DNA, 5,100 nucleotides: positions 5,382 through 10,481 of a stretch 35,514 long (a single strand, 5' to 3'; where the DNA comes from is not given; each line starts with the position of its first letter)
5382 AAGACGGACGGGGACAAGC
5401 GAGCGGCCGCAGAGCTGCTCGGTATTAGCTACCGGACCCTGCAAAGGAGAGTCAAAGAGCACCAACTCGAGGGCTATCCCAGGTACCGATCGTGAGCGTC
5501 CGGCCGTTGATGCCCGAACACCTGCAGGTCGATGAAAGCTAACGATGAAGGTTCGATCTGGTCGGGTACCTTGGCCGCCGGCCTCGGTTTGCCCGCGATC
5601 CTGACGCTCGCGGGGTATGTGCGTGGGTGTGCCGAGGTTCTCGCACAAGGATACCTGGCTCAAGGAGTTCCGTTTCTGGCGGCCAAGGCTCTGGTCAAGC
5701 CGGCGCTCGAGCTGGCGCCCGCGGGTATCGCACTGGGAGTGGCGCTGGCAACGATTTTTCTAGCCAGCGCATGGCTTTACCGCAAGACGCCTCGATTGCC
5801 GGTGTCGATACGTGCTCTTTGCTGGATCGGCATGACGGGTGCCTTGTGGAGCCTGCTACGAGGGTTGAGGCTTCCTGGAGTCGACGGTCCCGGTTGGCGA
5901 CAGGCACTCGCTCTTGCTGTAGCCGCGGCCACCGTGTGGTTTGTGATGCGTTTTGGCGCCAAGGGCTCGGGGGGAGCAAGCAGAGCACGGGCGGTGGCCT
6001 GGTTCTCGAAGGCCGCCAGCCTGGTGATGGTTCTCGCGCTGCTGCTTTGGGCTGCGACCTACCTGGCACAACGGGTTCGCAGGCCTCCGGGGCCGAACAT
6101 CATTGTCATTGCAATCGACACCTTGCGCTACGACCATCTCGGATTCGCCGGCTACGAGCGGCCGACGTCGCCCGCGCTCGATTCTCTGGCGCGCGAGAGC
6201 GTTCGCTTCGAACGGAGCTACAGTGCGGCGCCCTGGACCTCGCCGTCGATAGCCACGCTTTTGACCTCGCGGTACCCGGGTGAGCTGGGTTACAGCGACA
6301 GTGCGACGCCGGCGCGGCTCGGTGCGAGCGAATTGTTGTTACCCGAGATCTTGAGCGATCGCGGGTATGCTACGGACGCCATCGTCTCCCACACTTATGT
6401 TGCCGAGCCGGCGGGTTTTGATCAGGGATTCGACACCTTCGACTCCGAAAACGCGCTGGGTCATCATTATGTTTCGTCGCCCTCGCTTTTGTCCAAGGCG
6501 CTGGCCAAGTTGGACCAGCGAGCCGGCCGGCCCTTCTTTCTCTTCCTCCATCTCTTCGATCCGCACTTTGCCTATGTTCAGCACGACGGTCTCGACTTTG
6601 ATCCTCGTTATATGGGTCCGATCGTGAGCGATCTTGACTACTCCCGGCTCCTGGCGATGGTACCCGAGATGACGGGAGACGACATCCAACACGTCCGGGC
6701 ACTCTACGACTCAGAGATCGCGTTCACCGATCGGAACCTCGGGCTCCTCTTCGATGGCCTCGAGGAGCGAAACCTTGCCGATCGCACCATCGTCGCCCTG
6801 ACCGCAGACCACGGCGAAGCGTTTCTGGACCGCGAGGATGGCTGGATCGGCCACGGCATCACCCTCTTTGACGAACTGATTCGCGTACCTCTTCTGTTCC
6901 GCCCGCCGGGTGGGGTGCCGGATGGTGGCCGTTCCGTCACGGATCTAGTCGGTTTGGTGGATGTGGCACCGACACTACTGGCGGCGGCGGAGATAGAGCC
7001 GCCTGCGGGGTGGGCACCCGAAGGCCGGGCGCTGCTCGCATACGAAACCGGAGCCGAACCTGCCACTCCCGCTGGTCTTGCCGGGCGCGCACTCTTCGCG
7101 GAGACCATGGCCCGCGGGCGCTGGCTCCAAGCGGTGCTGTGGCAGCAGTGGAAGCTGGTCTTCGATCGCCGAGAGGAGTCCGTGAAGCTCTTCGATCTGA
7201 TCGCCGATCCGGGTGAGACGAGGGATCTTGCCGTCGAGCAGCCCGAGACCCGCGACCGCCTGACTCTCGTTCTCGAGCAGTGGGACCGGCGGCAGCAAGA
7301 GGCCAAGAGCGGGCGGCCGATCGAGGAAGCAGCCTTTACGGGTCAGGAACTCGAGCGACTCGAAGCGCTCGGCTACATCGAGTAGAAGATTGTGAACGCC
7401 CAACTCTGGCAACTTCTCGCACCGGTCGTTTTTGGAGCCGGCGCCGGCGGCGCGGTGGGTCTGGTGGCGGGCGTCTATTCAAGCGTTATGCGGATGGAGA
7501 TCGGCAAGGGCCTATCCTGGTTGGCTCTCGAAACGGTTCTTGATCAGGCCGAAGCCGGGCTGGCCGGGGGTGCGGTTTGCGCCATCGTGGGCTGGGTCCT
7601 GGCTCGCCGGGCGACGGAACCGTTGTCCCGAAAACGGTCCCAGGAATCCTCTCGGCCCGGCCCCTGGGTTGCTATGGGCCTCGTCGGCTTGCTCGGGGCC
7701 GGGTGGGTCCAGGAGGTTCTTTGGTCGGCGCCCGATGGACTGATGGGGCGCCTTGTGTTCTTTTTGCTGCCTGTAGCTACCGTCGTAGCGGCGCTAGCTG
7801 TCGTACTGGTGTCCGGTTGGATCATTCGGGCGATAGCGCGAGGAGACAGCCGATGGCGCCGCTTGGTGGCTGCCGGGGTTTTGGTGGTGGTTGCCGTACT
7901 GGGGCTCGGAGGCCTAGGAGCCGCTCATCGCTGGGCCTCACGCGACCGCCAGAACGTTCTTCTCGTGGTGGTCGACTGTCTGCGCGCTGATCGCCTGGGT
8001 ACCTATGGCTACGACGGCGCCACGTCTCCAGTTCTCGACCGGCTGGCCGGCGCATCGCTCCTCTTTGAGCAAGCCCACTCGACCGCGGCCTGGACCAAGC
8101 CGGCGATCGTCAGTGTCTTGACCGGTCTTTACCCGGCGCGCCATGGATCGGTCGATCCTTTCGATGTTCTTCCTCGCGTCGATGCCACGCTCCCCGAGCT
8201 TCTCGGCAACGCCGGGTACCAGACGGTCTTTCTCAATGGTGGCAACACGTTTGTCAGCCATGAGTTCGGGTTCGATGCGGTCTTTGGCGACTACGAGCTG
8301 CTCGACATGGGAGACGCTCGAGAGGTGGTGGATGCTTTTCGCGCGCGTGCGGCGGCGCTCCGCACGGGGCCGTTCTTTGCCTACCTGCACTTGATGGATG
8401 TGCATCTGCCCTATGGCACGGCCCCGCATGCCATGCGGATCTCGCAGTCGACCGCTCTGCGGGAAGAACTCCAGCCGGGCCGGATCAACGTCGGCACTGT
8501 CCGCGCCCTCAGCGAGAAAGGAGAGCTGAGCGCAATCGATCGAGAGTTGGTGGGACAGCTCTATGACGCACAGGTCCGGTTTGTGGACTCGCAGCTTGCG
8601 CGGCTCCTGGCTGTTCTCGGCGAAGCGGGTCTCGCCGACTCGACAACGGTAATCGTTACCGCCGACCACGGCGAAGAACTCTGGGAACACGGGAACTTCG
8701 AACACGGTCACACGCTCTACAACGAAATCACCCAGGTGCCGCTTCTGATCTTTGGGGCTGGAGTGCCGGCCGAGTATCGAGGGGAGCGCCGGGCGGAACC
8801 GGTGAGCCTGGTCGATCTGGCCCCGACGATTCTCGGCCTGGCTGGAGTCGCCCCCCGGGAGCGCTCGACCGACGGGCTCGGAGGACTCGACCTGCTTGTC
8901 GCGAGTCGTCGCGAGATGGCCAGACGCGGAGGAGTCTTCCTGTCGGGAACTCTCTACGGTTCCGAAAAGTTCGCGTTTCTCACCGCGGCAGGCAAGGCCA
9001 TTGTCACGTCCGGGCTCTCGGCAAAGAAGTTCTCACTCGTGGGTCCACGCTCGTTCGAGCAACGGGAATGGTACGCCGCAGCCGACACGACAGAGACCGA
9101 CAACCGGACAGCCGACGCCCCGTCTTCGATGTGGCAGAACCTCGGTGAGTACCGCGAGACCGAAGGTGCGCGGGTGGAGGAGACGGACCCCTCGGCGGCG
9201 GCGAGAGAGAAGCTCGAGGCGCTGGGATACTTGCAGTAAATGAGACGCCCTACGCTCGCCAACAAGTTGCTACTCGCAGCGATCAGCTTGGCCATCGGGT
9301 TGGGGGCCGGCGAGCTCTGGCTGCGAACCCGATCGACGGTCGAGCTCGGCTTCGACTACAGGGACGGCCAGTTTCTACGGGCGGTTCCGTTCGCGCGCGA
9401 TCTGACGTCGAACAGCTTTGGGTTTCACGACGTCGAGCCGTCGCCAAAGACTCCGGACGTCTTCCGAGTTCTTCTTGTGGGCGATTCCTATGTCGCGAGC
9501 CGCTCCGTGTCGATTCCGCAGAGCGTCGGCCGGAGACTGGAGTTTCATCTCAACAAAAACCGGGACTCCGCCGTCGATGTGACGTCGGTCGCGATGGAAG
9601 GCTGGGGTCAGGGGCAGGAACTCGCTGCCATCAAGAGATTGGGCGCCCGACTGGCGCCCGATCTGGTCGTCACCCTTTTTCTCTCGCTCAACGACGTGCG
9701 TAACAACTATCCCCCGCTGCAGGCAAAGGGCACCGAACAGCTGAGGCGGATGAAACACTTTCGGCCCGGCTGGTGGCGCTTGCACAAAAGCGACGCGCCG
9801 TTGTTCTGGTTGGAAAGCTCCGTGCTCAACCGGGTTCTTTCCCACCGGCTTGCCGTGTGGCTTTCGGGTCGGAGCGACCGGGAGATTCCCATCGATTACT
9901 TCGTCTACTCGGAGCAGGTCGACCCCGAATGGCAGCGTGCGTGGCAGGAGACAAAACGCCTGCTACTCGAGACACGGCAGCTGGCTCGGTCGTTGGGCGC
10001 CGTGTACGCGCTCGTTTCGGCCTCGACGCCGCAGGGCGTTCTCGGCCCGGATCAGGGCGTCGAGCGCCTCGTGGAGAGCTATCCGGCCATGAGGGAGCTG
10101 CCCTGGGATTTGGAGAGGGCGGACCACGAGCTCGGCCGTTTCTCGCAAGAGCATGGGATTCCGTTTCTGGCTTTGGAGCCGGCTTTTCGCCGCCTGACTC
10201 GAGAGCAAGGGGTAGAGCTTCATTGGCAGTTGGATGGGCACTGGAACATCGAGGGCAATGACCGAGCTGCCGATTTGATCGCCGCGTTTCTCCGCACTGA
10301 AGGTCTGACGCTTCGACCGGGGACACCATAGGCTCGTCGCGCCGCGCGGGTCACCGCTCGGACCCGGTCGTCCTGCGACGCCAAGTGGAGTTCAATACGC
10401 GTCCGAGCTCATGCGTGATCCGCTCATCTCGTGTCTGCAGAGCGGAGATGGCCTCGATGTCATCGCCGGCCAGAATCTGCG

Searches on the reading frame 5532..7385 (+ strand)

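Call 8: search_protein_families(library=pfam, proteins=[window:5532-7385:+], max_evalue=0.001)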
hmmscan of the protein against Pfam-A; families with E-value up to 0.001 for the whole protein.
window:5532-7385:+ (617 aa): 3 families
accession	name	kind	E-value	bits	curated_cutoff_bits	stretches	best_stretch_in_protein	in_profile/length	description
PF00884.28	Sulfatase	-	3.3e-45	155.1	25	1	188-487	1-300/301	Sulfatase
PF01663.27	Phosphodiest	-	1.2e-10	41.9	23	1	342-433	158-225/342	Type I phosphodiesterase / nucleotide pyrophosphatase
PF16347.10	SGSH_C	-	2.3e-08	34.8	29.3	1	445-569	11-134/154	N-sulphoglucosamine sulphohydrolase, C-terminal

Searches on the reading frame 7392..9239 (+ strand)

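Call 8: search_protein_families(library=pfam, proteins=[window:7392-9239:+], max_evalue=0.001)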
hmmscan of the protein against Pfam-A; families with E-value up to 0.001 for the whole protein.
window:7392-9239:+ (615 aa): 2 families
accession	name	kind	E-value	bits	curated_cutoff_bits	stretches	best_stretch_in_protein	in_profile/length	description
PF00884.28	Sulfatase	-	3.7e-46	158.2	25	1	187-486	1-301/301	Sulfatase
PF01663.27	Phosphodiest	-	1.2e-12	48.5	23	2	189-254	1-63/342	Type I phosphodiesterase / nucleotide pyrophosphatase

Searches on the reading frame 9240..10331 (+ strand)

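Call 8: search_protein_families(library=pfam, proteins=[window:9240-10331:+], max_evalue=0.001)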
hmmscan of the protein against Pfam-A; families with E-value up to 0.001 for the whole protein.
window:9240-10331:+ (363 aa): 2 families
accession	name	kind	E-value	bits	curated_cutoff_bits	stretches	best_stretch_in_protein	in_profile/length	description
PF16822.11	ALGX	-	4.5e-06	27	26.5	1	303-354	83-133/268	SGNH hydrolase-like domain, acetyltransferase AlgX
PF13472.12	Lipase_GDSL_2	-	0.00012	23.1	32.9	0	80-244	2-88/178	GDSL-like Lipase/Acylhydrolase family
